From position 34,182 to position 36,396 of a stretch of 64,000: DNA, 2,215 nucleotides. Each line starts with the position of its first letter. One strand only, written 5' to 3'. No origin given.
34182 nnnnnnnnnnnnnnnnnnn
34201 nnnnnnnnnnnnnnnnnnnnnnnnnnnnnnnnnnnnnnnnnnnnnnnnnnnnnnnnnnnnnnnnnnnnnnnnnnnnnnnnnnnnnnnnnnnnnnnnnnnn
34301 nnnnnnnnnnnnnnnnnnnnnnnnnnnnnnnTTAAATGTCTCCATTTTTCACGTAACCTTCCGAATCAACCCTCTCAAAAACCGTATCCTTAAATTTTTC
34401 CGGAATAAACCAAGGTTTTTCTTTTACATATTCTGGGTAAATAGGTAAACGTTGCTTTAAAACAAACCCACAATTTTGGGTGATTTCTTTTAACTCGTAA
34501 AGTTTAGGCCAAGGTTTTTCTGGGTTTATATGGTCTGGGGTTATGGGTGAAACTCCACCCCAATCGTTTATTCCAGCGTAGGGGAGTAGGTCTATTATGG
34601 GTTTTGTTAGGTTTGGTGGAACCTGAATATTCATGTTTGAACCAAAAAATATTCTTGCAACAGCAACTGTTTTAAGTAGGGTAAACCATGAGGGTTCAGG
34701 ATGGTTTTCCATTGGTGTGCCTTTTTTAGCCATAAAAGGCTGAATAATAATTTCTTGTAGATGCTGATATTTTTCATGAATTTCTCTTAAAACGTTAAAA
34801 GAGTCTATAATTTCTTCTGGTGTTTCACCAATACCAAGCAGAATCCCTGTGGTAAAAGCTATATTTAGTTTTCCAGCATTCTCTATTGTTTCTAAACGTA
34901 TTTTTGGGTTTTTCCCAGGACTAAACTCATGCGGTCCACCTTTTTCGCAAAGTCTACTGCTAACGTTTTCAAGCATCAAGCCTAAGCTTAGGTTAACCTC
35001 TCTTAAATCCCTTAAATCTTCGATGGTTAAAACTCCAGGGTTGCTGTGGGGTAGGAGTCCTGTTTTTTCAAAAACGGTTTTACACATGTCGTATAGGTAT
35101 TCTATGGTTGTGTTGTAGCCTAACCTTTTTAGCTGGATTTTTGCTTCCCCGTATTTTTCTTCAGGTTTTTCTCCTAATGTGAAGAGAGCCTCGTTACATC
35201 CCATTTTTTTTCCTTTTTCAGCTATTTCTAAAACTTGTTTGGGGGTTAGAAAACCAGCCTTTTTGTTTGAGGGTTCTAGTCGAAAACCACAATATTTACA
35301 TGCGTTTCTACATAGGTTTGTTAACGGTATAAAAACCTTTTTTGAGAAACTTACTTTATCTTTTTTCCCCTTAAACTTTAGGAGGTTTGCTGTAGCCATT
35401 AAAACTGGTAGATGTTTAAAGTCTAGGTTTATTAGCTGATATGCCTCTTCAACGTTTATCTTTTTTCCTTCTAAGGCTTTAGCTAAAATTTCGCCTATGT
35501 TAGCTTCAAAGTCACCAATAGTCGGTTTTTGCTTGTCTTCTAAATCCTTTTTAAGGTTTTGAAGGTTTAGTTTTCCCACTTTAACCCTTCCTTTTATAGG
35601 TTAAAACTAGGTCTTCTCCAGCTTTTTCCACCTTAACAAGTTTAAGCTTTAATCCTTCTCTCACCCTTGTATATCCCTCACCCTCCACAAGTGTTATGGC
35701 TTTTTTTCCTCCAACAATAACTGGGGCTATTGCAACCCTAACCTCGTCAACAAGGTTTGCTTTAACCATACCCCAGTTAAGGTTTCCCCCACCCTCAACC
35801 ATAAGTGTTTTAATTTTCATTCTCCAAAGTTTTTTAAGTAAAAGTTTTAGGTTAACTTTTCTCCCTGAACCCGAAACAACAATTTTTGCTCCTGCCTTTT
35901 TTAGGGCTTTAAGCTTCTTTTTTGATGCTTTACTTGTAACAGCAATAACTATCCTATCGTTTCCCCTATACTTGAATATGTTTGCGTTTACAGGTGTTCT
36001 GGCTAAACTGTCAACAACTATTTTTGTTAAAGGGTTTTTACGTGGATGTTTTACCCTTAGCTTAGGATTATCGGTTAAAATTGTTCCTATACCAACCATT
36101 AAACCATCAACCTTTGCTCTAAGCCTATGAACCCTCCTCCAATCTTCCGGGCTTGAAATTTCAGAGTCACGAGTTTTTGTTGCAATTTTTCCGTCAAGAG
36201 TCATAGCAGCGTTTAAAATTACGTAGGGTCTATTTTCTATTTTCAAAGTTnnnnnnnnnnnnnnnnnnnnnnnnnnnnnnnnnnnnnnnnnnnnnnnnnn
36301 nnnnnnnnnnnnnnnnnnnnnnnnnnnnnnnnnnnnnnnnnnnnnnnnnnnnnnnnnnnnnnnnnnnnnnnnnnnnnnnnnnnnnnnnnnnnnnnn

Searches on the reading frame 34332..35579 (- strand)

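Call 56: search_protein_families(library=pfam, proteins=[window:34332-35579:-], max_evalue=0.00001)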
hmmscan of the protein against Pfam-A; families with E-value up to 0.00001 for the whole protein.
window:34332-35579:- (415 aa): 1 family
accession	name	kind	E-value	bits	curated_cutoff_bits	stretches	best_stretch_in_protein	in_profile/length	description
PF04055.27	Radical_SAM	-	3.3e-18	66.8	29.5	1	84-262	1-164/166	Radical SAM superfamily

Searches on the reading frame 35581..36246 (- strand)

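Call 56: search_protein_families(library=pfam, proteins=[window:35581-36246:-], max_evalue=0.00001)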
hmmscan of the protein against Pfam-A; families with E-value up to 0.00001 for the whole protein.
window:35581-36246:- (221 aa): 1 family
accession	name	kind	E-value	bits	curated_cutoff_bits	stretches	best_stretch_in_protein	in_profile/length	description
PF01872.23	RibD_C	-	2.1e-53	181.5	24.1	1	7-215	1-197/197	RibD C-terminal domain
